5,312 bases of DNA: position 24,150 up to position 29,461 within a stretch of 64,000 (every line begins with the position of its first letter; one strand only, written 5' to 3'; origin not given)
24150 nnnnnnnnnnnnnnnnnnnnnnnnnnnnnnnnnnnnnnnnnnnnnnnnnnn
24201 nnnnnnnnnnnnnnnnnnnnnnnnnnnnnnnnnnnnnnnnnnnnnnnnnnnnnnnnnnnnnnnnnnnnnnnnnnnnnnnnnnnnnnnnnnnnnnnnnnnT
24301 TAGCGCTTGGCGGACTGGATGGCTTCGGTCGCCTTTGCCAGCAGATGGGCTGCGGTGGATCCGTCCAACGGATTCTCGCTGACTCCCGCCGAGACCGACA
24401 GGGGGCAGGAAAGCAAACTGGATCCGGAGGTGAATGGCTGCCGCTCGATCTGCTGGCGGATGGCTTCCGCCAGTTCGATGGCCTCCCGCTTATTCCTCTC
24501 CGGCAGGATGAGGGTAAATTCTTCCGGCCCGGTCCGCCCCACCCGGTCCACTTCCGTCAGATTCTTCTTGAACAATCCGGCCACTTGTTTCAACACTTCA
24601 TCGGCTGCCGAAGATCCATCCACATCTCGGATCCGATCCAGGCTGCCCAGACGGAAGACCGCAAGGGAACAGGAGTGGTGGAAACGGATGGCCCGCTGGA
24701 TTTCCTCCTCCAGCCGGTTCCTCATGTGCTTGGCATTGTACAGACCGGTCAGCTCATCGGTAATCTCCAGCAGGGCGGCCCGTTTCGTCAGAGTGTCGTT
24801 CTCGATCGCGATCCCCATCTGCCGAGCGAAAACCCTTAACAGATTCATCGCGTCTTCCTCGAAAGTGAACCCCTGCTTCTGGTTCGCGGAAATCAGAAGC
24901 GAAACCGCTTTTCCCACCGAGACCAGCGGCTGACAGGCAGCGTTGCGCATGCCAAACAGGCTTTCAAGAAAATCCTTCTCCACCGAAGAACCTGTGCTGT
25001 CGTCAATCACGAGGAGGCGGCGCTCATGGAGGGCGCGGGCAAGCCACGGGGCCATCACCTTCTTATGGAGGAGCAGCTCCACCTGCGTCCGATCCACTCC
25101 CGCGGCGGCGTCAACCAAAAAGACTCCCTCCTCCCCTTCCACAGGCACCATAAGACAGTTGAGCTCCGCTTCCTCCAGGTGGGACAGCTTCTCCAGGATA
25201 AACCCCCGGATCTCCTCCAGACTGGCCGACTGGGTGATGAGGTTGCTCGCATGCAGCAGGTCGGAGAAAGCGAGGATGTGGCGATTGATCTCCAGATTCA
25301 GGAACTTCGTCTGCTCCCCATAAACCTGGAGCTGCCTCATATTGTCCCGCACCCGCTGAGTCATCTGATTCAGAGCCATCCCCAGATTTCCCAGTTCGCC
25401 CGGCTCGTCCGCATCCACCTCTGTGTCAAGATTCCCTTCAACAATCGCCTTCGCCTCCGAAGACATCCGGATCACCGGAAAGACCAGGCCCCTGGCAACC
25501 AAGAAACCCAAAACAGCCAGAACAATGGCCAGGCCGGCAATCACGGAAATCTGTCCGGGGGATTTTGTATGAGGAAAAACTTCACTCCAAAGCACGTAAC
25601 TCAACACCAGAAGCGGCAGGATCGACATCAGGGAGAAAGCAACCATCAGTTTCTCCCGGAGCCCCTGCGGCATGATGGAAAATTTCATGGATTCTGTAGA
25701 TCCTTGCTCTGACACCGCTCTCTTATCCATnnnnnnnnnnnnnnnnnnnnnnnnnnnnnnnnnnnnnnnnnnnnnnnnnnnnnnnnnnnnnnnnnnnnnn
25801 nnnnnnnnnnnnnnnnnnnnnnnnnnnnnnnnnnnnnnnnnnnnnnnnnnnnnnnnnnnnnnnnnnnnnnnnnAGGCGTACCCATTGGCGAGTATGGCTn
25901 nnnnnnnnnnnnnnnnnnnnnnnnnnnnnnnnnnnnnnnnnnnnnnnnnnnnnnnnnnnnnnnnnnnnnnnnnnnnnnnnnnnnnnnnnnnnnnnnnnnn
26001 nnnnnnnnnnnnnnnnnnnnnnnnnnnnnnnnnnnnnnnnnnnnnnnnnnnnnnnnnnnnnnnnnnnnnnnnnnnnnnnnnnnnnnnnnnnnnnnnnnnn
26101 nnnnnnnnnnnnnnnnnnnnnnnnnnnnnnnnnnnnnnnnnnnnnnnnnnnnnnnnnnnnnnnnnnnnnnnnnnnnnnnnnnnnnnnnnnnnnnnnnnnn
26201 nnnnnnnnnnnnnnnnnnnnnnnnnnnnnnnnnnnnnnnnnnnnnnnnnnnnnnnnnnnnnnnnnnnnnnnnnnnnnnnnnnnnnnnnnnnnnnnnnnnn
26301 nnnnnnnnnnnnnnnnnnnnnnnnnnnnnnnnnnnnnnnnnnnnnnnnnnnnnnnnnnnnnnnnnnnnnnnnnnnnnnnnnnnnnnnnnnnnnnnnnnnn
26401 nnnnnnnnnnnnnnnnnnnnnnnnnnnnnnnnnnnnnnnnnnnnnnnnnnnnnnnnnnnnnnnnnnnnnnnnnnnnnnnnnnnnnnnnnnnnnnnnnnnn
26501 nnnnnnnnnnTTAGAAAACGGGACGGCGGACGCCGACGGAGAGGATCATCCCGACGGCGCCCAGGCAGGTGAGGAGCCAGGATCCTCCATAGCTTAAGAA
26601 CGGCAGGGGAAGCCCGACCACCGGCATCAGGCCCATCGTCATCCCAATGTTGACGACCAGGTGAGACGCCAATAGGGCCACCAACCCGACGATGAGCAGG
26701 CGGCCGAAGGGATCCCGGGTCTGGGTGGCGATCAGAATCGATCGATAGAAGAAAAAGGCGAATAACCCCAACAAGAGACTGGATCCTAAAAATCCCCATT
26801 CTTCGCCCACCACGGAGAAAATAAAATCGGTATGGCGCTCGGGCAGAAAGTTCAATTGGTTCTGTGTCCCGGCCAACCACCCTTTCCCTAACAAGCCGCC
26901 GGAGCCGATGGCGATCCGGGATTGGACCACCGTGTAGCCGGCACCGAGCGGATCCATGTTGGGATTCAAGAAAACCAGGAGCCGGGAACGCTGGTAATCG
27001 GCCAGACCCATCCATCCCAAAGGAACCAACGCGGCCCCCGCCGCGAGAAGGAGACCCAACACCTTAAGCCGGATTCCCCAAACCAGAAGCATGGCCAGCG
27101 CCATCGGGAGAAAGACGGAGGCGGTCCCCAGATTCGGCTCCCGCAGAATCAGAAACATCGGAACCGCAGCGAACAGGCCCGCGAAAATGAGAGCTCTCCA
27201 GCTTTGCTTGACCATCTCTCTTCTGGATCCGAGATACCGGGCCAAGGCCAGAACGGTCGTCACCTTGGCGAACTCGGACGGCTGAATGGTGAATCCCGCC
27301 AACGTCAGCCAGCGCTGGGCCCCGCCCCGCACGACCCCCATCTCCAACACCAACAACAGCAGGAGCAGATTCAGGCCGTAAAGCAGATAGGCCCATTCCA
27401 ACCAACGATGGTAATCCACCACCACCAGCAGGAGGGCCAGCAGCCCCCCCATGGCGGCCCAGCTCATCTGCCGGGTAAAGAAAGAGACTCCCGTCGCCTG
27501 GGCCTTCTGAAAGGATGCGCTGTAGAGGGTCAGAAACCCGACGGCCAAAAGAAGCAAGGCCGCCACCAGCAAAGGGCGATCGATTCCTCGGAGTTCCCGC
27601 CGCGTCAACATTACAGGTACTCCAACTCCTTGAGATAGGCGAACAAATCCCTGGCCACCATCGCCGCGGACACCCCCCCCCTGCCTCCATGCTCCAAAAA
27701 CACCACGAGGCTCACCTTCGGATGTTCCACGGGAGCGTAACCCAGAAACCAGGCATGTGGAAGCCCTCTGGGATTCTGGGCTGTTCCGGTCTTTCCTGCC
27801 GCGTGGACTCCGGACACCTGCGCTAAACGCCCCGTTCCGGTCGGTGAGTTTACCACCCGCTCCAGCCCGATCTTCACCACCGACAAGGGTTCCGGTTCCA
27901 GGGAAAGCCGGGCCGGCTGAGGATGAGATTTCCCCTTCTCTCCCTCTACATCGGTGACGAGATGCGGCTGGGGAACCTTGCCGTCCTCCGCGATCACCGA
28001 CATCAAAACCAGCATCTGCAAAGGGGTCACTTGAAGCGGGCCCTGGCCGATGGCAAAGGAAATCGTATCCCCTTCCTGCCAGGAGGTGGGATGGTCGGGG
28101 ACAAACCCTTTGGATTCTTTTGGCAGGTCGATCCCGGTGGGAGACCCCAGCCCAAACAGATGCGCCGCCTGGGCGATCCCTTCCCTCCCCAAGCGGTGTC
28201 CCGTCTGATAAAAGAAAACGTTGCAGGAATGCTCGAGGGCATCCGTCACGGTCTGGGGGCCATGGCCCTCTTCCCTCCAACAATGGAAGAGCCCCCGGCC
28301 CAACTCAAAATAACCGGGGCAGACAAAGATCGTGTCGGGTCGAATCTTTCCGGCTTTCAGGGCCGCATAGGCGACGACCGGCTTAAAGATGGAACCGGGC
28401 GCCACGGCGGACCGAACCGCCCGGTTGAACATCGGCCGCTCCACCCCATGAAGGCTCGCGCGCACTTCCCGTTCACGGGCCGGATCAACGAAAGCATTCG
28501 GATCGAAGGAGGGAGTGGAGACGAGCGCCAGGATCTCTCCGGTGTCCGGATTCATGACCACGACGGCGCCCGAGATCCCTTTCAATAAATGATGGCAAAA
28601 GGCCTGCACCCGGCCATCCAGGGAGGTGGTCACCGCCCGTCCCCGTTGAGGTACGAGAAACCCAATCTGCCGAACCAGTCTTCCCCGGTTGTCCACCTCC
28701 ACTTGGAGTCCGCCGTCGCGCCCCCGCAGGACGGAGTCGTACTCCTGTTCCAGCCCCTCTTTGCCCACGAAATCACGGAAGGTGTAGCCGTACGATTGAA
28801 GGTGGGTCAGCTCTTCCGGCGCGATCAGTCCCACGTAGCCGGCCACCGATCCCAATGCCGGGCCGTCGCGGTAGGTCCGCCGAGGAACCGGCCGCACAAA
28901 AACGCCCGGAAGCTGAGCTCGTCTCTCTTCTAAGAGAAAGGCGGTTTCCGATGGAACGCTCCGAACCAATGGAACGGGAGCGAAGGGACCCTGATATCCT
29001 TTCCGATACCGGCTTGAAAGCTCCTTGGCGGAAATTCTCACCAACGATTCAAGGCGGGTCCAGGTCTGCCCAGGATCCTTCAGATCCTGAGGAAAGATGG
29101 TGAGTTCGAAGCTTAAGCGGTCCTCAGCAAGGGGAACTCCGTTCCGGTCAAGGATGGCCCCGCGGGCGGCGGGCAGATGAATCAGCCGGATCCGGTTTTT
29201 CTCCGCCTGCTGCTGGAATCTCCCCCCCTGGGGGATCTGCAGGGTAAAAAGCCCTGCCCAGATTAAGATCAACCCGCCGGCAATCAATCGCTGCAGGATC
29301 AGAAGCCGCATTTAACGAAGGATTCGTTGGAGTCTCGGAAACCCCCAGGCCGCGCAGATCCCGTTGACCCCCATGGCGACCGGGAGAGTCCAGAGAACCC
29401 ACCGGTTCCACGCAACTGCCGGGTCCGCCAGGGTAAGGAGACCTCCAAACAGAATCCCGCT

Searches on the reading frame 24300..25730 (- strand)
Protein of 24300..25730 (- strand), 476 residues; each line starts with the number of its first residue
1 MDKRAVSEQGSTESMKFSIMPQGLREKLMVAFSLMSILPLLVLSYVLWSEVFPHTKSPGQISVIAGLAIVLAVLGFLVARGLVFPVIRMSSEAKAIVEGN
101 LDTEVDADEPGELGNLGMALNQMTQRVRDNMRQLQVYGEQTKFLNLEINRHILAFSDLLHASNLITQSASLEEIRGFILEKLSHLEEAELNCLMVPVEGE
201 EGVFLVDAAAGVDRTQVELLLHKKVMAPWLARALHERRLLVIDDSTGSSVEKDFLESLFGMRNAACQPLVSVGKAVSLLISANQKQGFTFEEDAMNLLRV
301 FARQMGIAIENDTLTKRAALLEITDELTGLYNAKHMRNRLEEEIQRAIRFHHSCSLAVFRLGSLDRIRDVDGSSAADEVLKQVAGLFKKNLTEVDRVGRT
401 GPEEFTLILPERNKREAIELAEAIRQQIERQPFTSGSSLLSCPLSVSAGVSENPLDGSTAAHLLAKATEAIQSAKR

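Call 28: search_protein_families(library=pfam, proteins=[window:24300-25730:-], max_evalue=0.00001)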
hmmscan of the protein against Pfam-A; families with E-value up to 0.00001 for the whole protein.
window:24300-25730:- (476 aa): 4 families
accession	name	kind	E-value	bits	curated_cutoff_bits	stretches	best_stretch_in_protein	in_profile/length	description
PF00990.26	GGDEF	-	7.3e-28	97.8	23.8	1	324-476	3-156/161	Diguanylate cyclase, GGDEF domain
PF13185.12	GAF_2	-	9.3e-10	39.3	28.6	1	169-310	2-136/136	GAF domain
PF00672.30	HAMP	-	1.2e-09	38.8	25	1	78-129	2-53/53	HAMP domain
PF01590.32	GAF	-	2.7e-06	28.4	22.4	1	210-309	37-133/133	GAF domain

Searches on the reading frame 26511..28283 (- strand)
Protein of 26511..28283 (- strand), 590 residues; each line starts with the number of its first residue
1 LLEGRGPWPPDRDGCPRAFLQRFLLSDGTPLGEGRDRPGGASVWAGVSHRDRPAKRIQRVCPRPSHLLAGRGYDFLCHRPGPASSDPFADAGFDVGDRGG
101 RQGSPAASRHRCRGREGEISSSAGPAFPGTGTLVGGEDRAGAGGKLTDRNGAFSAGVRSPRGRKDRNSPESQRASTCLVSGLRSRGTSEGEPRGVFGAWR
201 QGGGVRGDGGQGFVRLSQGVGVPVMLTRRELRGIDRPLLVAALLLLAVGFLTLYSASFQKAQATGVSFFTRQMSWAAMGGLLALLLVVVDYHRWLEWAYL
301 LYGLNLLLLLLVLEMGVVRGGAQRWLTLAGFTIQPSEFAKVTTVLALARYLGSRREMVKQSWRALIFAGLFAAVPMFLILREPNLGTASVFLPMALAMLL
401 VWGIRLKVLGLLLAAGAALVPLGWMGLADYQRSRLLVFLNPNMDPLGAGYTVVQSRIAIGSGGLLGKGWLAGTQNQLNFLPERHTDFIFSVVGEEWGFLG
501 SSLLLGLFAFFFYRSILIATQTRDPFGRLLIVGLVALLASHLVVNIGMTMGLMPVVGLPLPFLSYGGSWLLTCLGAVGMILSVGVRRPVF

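Call 28: search_protein_families(library=pfam, proteins=[window:26511-28283:-], max_evalue=0.00001)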
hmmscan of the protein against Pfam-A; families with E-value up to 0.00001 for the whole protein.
window:26511-28283:- (590 aa): 1 family
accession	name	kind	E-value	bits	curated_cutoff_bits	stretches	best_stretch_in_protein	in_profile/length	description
PF01098.24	FTSW_RODA_SPOVE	-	2.7e-99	333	26.4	1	240-584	6-351/356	Cell cycle protein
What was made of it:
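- Tried and rejected: The overlapping ORFs 26511..28283 and 27611..29311 looked like a possible frameshift, but they are simply rodA with a long upstream stop-free extension, next to the adjacent PBP2 gene (call 28).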

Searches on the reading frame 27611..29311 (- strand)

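Call 28: search_protein_families(library=pfam, proteins=[window:27611-29311:-], max_evalue=0.00001)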
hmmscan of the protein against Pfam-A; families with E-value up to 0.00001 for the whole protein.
window:27611-29311:- (566 aa): 2 families
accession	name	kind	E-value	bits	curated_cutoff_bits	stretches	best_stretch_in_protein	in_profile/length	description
PF00905.27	Transpeptidase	-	7.4e-72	242.5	22.1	1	248-557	1-298/299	Penicillin binding protein transpeptidase domain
PF03717.20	PBP_dimer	-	1e-39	137.2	24.4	1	46-215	2-178/180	Penicillin-binding Protein dimerisation domain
